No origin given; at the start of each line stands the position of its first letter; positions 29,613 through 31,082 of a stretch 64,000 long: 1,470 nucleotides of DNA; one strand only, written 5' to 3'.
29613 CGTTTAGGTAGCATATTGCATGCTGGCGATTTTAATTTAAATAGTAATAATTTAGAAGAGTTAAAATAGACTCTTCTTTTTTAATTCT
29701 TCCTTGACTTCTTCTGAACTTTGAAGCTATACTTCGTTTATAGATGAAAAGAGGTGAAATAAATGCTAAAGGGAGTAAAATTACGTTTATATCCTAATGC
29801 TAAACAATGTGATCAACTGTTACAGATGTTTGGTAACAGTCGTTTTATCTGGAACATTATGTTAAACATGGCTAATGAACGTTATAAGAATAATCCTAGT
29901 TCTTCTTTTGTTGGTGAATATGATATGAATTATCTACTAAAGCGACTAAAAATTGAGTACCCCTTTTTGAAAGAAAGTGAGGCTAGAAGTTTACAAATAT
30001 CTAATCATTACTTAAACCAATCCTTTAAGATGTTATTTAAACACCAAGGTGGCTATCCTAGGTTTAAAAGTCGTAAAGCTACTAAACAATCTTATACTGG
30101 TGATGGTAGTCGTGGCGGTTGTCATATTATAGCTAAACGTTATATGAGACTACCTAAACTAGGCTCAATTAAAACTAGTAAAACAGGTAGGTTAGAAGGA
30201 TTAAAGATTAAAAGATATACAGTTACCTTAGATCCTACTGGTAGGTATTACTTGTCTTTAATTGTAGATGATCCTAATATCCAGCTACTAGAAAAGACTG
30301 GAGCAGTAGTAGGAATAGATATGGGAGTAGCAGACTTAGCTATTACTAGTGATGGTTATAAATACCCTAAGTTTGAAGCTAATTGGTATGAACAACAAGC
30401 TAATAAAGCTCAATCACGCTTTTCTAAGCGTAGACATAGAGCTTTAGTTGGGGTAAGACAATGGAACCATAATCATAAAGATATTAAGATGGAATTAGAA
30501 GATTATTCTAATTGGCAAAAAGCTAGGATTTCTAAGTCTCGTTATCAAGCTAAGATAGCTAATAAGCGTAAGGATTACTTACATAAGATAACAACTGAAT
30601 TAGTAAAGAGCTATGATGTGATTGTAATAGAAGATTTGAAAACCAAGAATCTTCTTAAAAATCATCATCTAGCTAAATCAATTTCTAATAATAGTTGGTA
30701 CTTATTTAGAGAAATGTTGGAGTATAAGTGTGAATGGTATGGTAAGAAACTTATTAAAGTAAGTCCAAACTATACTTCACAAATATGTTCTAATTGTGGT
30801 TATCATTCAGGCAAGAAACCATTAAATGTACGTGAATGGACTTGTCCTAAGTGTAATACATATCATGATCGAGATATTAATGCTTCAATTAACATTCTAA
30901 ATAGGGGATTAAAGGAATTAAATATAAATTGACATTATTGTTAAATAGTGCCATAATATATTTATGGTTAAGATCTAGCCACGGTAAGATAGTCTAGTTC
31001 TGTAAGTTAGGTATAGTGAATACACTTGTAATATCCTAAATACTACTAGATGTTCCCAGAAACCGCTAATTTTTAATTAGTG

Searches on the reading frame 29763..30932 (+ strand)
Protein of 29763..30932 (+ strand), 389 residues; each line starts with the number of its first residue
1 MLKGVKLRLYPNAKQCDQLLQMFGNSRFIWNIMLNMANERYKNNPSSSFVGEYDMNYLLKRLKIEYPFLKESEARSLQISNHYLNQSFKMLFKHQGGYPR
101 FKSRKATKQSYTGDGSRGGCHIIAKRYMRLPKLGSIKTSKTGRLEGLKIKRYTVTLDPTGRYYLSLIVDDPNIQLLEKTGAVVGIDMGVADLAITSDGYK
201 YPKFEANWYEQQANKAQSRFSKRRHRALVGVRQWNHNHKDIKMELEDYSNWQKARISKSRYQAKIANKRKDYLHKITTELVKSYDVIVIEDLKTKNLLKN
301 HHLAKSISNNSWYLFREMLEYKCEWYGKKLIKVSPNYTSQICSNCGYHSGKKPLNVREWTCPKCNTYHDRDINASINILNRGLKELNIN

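Call 10: search_protein_families(library=pfam, proteins=[window:29763-30932:+], max_evalue=0.01)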
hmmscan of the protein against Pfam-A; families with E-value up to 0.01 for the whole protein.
window:29763-30932:+ (389 aa): 4 families
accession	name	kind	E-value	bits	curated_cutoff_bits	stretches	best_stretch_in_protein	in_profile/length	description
PF07282.18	Cas12f1-like_TNB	-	5.4e-29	100.6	26.3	1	312-378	1-60/60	Cas12f1-like, TNB domain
PF01385.25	OrfB_IS605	-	6e-15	55.9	30.5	1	171-300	7-119/120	Probable transposase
PF12323.14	HTH_OrfB_IS605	-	6.5e-14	51.6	21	1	1-44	1-45/47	Helix-turn-helix domain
PF21349.2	RUBY_RBDX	-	0.0062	16.4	26.5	0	341-366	2-24/30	Rubrerythrin, rubredoxin-like domain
